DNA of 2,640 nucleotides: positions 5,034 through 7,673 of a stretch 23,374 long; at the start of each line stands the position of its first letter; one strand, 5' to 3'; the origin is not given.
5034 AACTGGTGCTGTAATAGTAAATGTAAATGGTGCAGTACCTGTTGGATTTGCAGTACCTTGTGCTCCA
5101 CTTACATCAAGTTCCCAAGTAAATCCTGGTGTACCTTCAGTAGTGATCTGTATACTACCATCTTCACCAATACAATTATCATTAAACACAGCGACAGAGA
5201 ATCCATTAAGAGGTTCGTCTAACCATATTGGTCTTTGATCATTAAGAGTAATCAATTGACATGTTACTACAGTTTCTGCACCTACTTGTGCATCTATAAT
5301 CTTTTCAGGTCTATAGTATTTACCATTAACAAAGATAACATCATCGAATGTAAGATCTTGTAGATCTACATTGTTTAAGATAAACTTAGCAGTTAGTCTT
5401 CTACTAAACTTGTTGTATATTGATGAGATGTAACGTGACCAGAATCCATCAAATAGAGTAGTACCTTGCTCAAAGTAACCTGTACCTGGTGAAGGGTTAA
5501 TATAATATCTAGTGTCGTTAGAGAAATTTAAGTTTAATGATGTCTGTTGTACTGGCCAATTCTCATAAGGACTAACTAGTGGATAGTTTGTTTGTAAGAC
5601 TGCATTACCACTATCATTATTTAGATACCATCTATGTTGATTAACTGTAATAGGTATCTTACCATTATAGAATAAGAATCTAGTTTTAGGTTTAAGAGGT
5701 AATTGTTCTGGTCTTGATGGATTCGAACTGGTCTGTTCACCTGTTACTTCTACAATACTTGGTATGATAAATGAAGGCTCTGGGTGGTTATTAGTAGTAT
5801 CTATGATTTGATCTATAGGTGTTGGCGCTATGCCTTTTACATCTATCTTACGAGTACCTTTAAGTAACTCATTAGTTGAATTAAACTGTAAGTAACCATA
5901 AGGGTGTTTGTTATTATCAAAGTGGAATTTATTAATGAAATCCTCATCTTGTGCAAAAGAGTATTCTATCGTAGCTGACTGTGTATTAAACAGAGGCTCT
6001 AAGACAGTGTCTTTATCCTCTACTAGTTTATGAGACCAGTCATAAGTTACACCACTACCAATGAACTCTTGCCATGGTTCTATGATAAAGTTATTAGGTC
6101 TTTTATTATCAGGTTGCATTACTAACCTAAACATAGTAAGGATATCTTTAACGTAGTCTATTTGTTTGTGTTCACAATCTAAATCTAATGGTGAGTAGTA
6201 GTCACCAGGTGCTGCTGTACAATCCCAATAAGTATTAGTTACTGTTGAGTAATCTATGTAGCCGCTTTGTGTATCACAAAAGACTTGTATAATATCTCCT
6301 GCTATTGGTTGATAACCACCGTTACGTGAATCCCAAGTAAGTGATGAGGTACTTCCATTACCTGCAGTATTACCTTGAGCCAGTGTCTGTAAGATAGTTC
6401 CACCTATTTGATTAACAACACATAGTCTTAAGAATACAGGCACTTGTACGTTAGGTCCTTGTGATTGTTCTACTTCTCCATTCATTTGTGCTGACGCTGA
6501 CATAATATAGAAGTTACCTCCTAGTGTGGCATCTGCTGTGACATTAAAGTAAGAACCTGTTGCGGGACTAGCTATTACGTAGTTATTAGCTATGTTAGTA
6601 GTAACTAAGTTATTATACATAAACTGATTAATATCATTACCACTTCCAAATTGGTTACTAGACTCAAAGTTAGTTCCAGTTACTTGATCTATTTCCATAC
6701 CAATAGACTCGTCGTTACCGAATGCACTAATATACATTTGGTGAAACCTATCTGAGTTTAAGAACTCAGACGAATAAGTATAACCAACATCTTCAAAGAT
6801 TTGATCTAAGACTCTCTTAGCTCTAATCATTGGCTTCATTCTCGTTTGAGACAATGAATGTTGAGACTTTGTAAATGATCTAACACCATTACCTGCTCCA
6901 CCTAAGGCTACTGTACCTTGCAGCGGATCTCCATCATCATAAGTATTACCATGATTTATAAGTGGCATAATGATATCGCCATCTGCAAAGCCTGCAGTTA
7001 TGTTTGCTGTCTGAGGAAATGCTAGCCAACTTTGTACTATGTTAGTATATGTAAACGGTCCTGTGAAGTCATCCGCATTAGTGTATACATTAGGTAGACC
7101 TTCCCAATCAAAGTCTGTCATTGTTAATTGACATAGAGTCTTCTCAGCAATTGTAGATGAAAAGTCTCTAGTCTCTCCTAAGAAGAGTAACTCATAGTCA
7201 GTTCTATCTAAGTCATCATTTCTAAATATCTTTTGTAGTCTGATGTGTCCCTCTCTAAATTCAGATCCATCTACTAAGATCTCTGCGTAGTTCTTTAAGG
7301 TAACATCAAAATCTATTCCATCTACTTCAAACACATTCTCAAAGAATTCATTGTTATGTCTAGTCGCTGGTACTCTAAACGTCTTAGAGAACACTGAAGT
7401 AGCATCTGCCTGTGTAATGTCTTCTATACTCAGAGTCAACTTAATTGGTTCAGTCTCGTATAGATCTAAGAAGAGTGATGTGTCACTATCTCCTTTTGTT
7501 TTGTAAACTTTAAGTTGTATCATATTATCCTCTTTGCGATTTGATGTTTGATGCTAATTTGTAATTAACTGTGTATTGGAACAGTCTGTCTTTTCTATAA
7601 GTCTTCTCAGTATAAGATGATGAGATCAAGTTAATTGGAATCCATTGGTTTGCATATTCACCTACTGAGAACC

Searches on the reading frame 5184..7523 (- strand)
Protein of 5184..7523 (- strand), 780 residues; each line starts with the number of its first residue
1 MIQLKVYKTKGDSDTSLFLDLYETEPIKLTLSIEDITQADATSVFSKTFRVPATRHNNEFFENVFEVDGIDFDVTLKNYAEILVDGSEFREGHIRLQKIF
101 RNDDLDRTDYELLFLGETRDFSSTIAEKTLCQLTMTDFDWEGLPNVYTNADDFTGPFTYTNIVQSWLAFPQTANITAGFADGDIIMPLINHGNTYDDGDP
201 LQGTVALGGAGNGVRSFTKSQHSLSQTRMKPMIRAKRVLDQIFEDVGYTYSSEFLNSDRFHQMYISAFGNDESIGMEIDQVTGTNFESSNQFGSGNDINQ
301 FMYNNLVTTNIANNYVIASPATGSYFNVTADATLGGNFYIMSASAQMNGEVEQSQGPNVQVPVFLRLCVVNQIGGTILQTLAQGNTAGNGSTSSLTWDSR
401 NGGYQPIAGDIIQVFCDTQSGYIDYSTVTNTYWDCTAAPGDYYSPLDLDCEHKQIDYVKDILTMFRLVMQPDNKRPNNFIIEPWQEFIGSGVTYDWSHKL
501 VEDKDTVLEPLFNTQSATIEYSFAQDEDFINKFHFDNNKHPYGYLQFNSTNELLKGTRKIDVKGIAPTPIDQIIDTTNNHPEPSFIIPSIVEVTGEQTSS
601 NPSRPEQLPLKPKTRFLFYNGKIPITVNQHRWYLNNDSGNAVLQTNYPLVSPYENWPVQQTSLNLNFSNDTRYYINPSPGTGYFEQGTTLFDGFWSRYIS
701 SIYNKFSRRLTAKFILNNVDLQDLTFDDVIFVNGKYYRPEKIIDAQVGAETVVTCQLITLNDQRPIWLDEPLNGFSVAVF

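Call 41: find_homologous_proteins(query=window:5184-7523:-, max_evalue=0.00001)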
Query window:5184-7523:- (780 aa): 435 proteins with E <= 0.00001 among 8000 candidates; the best 120 are listed.
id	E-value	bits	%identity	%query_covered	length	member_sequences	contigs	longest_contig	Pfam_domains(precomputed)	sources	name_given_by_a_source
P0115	0.0e+0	1805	100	100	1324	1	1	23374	-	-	-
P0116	0.0e+0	1643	90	100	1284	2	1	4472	-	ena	-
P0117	0.0e+0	1597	88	100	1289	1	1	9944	-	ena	-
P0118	0.0e+0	1591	88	100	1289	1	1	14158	-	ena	-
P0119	0.0e+0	1588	88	100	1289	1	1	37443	-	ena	-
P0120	0.0e+0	1541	85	100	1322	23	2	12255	-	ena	-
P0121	0.0e+0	1517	83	100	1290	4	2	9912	-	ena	-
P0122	0.0e+0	1517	85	100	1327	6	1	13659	PF13573.13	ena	-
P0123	0.0e+0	1497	83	100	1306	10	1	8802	-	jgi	-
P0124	0.0e+0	1484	82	100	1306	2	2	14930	-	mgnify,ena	mgnify:CR=1 FL=1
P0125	0.0e+0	1457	80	100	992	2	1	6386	-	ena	-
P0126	0.0e+0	1452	81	100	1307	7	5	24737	-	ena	-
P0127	0.0e+0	1417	79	100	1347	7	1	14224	-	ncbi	-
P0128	0.0e+0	1415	79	100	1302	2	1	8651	-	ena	-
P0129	0.0e+0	1390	77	100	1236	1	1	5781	-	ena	-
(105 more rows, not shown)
